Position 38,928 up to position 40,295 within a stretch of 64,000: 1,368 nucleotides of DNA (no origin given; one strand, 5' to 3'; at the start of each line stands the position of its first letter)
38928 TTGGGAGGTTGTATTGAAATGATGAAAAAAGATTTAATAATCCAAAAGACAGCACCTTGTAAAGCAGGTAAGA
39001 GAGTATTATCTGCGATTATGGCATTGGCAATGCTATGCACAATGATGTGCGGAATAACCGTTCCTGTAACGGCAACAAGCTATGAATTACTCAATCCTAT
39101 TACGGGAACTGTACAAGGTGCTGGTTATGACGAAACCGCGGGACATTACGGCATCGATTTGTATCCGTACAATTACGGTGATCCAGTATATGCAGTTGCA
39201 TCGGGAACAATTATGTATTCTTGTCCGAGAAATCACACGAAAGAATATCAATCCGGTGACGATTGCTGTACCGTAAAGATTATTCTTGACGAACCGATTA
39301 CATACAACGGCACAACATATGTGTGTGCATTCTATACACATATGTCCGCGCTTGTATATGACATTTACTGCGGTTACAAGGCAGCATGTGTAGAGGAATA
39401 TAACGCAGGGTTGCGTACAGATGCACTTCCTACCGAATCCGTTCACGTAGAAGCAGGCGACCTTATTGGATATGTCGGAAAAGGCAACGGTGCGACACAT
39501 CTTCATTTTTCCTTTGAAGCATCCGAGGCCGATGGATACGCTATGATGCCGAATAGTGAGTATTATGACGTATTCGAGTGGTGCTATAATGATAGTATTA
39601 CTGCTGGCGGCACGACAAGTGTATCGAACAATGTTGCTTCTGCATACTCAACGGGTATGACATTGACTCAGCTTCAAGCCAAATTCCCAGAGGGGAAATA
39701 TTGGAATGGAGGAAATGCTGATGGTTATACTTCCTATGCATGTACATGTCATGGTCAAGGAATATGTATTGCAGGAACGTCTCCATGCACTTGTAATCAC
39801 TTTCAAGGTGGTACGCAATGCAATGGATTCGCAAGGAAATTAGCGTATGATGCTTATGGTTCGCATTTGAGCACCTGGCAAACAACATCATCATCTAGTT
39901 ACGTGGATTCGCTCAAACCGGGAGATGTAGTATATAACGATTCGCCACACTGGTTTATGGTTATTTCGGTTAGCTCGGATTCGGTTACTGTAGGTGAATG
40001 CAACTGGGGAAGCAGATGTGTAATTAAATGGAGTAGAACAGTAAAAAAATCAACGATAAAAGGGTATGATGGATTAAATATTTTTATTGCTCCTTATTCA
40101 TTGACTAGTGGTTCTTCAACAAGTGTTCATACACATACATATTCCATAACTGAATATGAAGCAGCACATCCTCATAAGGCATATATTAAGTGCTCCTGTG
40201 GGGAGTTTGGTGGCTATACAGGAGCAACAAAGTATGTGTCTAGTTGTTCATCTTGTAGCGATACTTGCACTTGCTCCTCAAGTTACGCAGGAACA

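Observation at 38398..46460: Cohesin-dockerin module that appears to display a two-headed peptidoglycan hydrolase on the cell surface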

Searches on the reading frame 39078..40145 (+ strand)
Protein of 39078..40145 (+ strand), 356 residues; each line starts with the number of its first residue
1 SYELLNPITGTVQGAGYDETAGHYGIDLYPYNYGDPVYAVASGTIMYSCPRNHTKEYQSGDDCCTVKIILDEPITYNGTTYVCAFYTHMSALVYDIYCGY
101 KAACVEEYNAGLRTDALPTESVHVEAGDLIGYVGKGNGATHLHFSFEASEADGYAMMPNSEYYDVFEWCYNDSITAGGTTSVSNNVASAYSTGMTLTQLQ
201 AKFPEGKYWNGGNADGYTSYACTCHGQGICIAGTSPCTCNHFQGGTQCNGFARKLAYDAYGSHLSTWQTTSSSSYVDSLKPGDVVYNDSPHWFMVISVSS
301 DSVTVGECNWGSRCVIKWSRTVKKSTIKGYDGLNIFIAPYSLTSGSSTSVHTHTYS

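Call 29: search_solved_structures(query=A2, max_evalue=10, show_alignments=3)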
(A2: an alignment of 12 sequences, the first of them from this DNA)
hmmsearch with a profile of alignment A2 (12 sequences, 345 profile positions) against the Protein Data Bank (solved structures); distinct sequences matched with E-value up to 10: 5.
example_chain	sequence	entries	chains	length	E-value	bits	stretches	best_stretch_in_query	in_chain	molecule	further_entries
6nyr_A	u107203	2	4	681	1.1e-09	41.2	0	107-177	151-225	Crov588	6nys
5kvp_A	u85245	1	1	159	0.00043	22.8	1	6-50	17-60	Zoocin A endopeptidase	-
4qp5_A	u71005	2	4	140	0.048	16.1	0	123-145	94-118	Lysostaphin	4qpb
5nmy_A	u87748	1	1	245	0.14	14.5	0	123-145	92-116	Lysostaphin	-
4lxc_A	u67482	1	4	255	0.17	14.3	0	123-145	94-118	Lysostaphin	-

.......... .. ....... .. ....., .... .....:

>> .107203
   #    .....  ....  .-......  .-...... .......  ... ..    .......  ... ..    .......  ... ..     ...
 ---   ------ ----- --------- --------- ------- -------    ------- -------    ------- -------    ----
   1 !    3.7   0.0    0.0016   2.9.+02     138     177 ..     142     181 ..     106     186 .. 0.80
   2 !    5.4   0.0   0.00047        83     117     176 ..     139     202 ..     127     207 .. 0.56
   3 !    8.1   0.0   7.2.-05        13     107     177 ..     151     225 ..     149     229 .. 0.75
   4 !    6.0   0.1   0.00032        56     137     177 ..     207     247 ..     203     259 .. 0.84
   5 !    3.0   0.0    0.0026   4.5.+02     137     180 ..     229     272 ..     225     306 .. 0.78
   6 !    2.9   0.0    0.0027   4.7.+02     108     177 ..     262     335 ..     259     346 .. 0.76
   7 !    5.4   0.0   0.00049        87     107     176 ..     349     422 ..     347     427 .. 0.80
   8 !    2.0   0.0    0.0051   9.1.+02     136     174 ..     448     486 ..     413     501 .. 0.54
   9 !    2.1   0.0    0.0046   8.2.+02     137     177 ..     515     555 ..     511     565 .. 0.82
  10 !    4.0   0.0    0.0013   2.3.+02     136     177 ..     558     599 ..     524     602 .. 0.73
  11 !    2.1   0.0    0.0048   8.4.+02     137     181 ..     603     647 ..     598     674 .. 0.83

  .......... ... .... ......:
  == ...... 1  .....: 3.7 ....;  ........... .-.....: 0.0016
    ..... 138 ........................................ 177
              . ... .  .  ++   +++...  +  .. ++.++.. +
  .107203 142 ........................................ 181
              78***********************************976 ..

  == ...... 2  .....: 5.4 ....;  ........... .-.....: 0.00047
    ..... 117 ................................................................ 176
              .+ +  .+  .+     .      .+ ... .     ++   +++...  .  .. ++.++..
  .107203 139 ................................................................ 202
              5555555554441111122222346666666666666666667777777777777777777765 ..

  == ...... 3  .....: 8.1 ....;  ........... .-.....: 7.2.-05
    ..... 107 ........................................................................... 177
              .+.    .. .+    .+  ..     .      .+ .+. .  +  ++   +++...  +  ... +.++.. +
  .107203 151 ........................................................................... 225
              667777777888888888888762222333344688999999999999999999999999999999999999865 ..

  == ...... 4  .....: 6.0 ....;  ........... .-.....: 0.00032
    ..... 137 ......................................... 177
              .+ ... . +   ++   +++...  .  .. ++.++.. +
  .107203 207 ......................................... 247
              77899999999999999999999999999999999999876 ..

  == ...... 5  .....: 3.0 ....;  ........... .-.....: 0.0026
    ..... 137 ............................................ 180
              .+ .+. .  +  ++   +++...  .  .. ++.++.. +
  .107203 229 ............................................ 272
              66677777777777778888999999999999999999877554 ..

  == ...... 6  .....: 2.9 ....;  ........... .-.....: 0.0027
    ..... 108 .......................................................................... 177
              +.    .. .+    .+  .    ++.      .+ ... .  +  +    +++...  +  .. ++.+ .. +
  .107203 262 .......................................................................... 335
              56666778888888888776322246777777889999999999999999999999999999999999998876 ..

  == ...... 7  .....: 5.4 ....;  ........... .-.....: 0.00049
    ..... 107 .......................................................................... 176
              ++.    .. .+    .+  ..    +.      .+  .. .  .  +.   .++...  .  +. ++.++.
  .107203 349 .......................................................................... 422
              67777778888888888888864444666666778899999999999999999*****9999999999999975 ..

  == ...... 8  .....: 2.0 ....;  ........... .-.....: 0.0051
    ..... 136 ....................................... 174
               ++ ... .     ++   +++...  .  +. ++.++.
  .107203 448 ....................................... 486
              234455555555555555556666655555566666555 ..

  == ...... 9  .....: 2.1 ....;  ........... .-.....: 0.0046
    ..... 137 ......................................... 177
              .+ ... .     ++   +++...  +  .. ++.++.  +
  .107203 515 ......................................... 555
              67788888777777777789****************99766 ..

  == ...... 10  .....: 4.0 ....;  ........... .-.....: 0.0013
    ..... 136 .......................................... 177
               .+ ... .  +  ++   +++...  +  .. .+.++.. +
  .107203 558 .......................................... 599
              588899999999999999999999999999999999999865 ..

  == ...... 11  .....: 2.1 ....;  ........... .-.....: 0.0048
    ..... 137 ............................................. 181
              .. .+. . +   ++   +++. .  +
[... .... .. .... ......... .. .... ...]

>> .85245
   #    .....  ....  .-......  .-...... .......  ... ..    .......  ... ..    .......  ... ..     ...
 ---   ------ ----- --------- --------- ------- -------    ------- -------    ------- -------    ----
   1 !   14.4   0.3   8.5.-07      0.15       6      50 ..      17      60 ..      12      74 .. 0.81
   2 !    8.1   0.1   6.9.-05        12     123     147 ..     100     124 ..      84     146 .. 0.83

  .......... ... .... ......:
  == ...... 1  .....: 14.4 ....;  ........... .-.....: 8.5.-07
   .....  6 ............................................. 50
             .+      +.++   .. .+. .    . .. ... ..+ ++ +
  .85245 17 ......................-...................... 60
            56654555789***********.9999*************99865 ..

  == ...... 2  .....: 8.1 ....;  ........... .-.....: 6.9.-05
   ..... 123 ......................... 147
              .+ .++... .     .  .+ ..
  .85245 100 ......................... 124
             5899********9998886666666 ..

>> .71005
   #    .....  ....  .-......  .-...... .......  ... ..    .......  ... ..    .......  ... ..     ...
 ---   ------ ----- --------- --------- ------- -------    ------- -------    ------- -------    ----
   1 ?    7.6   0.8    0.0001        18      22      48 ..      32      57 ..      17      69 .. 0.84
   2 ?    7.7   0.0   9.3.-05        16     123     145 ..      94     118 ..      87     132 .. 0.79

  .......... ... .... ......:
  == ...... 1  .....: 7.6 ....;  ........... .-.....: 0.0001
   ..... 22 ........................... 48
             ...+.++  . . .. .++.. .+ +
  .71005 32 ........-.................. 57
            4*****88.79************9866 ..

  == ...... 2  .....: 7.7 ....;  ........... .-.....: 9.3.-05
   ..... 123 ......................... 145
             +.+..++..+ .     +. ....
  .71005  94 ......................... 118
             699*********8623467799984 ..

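Call 35: predict_structure(alignment_id=A2)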
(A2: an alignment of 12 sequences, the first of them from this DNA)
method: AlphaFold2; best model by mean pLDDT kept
length: 356 residues; sequences in the alignment: 12
mean_pLDDT: 57.4   pTM: 0.45
mean pLDDT of the five models: 57.4, 53.1, 51.4, 51.2, 49.9
residues with pLDDT >= 90: 64; 70-90: 62; 50-70: 53; < 50: 177
segments of 3 or more residues with pLDDT < 50: 1-38, 48-66, 74-84, 86-90, 106-108, 110-119, 127-191, 225-229, 232-235, 346-356
pLDDT, mean of each block of 10 residues (from residue 1): 26 29 31 43 51 42 48 45 47 51 50 47 51 38 33 26 25 25 27 77 87 79 54 57 81 90 86 94 87 93 87 80 95 91 54 27
secondary structure, 60 per line:
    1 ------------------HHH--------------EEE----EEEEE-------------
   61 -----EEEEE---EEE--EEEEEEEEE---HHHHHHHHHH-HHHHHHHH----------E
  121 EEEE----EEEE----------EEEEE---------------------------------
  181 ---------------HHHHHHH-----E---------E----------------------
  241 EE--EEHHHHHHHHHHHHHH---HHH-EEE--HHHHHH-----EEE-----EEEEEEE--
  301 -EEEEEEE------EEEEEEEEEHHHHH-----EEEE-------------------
elements in order: E36-38 E43-47 E66-70 E74-76 E79-87 H91-100 H102-109 E120-124 E129-132 E143-147 H196-202 H247-260 E268-270 H273-278 E284-286 E292-298 E302-308 E315-323 H324-328 E334-337

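Call 40: fold_search(model_id=the predicted structure, library=pdb)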
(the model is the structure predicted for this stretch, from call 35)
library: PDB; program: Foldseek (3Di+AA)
matches with E <= 10: 125; with E <= 0.001: 0
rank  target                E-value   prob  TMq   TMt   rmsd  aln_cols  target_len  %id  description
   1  5d74_A                4.8e-03  1.00  0.18  0.26   5.4        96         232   18  The crystal structure of Ly7917 (released 2016-08-17)
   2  5d76_A                5.1e-03  1.00  0.17  0.26   5.4        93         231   17  The crystal structure of Ly7917 with the hydrolyzing product of MDP (released 2016-08-17)
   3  5d74_B                6.0e-03  0.97  0.19  0.27  12.0       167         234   16  The crystal structure of Ly7917 (released 2016-08-17)
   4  5d76_B                6.8e-03  0.95  0.18  0.26  12.1       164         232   18  The crystal structure of Ly7917 with the hydrolyzing product of MDP (released 2016-08-17)
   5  4cgk_B                4.2e-02  0.97  0.17  0.17   5.3        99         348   19  Crystal structure of the essential protein PcsB from Streptococcus pneumoniae (released 2014-05-21)
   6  4cgk_A                5.0e-02  0.96  0.17  0.17   5.3        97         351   18  Crystal structure of the essential protein PcsB from Streptococcus pneumoniae (released 2014-05-21)
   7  5nmy_MODEL_1_A        5.3e-02  0.91  0.18  0.24   7.0       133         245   20  NMR solution structure of lysostaphin (released 2018-05-16)
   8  4lxc_A                5.3e-02  0.63  0.14  0.19   8.2       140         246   19  The antimicrobial peptidase lysostaphin from Staphylococcus simulans (released 2014-07-09)
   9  3zua_MODEL_1_A        6.0e-02  0.94  0.17  0.36   4.4        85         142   14  A C39-like domain (released 2012-08-01)
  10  6yj1_A                8.9e-02  0.75  0.19  0.33   7.5       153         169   16  The M23 peptidase domain of the Staphylococcal phage 2638A endolysin (released 2020-09-09)
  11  7qrl_A                9.4e-02  0.51  0.14  0.27   8.1       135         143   16  LytM domain of DipM, a coordinator of a complex net of autolysins in Caulobacter crescentus (released 2023-06-21)
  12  6smk_B                2.0e-01  0.47  0.15  0.31   7.3       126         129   16  Crystal structure of catalytic domain A109H mutant of prophage-encoded M23 protein EnpA from Enterococcus faecalis. (released 2020-09-09)
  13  5j1l_B                2.2e-01  0.47  0.14  0.24   7.0       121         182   17  Crystal structure of Csd1-Csd2 dimer I (released 2016-10-19)
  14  3m1u_A                4.2e-01  0.54  0.19  0.16   6.2       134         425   10  Crystal structure of a Putative gamma-D-glutamyl-L-diamino acid endopeptidase (DVU_0896) from DESULFOVIBRIO VULGARIS H (released 2010-04-07)
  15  1w9z_C                7.4e-01  0.08  0.11  0.13  14.4       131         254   17  Structure of Bannavirus VP9 (released 2005-04-01)
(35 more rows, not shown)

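Call 89: search_dna_similar(query=window:39078-40145:+, collection=phages, mode=protein, max_evalue=0.001, max_rows=10)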
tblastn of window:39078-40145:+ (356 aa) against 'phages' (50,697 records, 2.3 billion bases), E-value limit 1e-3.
Records with a match: 1; places in all: 1; records where one place covers at least 80% of the query: 0.
Best place of each record, by identity: <60% 1.
By first word of the organism name: Cyanophage 1.
By host as written in the record: Synechococcus 1.
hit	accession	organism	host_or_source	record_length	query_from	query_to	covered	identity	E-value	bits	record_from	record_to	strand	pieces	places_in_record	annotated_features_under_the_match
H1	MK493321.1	Cyanophage S-RIM4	Synechococcus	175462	4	151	42%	28.9%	3e-4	49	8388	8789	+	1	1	hypothetical protein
